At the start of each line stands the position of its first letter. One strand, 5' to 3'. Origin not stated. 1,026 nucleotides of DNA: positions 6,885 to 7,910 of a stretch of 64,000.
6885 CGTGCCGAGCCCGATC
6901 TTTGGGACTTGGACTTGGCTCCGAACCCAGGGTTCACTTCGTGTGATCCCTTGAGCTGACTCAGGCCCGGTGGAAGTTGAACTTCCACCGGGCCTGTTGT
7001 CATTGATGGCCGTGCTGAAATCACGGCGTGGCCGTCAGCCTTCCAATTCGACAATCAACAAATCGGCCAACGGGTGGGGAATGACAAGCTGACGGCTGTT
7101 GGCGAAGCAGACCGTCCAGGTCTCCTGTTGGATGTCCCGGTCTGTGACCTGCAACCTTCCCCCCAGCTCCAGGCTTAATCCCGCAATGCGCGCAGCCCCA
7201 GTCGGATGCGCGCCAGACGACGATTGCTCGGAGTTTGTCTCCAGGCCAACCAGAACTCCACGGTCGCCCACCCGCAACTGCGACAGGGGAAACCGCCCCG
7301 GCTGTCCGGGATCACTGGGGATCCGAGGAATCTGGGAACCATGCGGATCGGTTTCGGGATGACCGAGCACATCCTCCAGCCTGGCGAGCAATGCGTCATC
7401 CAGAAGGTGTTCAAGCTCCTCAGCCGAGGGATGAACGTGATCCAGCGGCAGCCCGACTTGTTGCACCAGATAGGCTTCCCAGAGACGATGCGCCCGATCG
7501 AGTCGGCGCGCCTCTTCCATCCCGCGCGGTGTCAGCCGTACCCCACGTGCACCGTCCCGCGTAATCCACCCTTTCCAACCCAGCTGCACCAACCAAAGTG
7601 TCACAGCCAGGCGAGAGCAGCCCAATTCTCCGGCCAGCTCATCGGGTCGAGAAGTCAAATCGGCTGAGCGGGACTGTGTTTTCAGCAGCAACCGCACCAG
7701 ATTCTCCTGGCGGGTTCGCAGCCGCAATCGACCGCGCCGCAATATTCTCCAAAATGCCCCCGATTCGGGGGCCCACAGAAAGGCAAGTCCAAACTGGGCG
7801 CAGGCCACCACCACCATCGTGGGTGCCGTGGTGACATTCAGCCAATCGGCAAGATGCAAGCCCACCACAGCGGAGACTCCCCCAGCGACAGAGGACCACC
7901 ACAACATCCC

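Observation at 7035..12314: Metal (Mn-type) ABC-3 uptake operon whose first permease is fused to a complete DtxR/MntR repressor, plus a second stand-alone MntR-like regulator divergently upstream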

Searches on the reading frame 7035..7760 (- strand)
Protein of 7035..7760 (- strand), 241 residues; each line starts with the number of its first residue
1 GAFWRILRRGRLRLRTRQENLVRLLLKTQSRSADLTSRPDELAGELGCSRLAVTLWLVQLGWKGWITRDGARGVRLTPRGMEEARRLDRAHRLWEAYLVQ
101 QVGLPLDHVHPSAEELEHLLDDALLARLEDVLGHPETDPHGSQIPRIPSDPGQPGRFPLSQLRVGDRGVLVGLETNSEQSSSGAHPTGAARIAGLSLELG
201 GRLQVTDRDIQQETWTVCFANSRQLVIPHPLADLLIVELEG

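Call 10: search_solved_structures(query=window:7035-7760:-, max_evalue=0.01, show_alignments=3)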
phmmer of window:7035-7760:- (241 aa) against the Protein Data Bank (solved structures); distinct sequences matched with E-value up to 0.01: 31.
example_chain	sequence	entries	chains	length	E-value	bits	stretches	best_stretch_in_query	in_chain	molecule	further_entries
6o5c_A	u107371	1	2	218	1.7e-19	73.6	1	42-237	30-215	Putative metal-dependent transcriptional regulator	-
5zr4_A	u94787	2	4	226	2.1e-18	70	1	23-174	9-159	Metal-dependent transcriptional regulator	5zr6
8pvt_A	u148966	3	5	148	1.3e-17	67.4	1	40-149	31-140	Iron dependent repressor, putative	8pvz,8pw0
5cvi_A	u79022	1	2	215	1.6e-13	54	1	18-147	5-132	SloR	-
3hrs_A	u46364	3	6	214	5.9e-13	52.2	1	19-146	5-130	Metalloregulator ScaR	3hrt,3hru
1b1b_A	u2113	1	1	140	2.5e-10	43.6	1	52-147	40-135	PROTEIN (IRON DEPENDENT REGULATOR)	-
1fx7_A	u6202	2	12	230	3.1e-10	43.3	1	55-149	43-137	IRON-DEPENDENT REPRESSOR IDER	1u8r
2isy_A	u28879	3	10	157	3.1e-10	43.2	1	53-147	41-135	Iron-dependent repressor ideR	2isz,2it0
7b25_A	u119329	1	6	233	1.4e-09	41.1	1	52-147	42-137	DtxR family iron (Metal) dependent repressor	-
7b1v_A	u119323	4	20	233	1.7e-09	40.8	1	53-147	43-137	DtxR family iron (Metal) dependent repressor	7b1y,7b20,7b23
7b24_A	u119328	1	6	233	1.8e-09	40.8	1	56-147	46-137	DtxR family iron (Metal) dependent repressor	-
2qq9_A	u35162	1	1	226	2.2e-08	37.2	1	52-148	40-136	Diphtheria toxin repressor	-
1ddn_A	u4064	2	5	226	2.2e-08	37.2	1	52-148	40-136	DIPHTHERIA TOX REPRESSOR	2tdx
2qqb_A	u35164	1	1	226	2.2e-08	37.2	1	52-148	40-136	Diphtheria toxin repressor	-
2qqa_A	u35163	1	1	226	2.3e-08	37.1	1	52-148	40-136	Diphtheria toxin repressor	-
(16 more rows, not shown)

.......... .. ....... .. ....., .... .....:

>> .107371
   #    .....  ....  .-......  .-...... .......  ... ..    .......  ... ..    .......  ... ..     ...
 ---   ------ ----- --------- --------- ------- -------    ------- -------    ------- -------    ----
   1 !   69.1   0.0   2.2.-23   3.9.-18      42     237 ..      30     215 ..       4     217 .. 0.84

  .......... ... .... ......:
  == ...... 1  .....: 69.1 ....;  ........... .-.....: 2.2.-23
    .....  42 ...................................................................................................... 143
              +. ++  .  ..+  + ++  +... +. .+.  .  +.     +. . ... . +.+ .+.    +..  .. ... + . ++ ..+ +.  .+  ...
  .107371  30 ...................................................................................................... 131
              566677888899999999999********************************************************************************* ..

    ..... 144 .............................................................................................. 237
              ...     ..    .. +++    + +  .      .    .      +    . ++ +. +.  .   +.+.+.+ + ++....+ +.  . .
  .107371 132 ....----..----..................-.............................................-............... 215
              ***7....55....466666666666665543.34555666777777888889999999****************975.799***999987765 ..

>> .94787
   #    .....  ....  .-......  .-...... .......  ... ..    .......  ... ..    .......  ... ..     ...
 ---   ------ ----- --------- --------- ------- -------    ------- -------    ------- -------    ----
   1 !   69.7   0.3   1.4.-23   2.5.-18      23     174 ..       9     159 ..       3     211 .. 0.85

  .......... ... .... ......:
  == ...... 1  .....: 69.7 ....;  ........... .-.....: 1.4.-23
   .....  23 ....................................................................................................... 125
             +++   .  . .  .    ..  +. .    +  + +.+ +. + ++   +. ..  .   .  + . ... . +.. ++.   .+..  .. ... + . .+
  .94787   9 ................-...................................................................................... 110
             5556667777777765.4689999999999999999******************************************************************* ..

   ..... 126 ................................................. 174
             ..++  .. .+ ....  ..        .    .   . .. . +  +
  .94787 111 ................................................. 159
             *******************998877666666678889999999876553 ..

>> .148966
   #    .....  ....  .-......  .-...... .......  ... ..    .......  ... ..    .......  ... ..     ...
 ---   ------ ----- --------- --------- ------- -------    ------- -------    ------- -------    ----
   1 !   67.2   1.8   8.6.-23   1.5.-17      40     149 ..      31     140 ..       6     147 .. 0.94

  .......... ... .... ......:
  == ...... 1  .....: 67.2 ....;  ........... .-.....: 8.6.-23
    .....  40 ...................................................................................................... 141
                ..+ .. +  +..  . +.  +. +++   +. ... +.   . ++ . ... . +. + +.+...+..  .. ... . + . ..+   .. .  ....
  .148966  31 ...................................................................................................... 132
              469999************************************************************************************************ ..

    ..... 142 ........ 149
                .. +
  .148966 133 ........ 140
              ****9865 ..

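Call 63: search_protein_families(library=pfam, proteins=[window:7035-7757:-], max_evalue=10)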
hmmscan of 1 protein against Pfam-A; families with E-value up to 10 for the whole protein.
window:7035-7757:- (240 aa): 3 families
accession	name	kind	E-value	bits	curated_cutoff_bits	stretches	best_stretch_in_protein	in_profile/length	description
PF02742.21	Fe_dep_repr_C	-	2.4e-24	85.5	27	1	76-145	1-70/70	Iron dependent repressor, metal binding and dimerisation domain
PF25213.1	HVO_A0261_N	-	0.0034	17.7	35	1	35-89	24-77/86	HVO_A0261 N-terminal domain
PF24409.1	wHTH-PRTase_assc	-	0.057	13.9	27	1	38-88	14-60/83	wHTH-PRTase associated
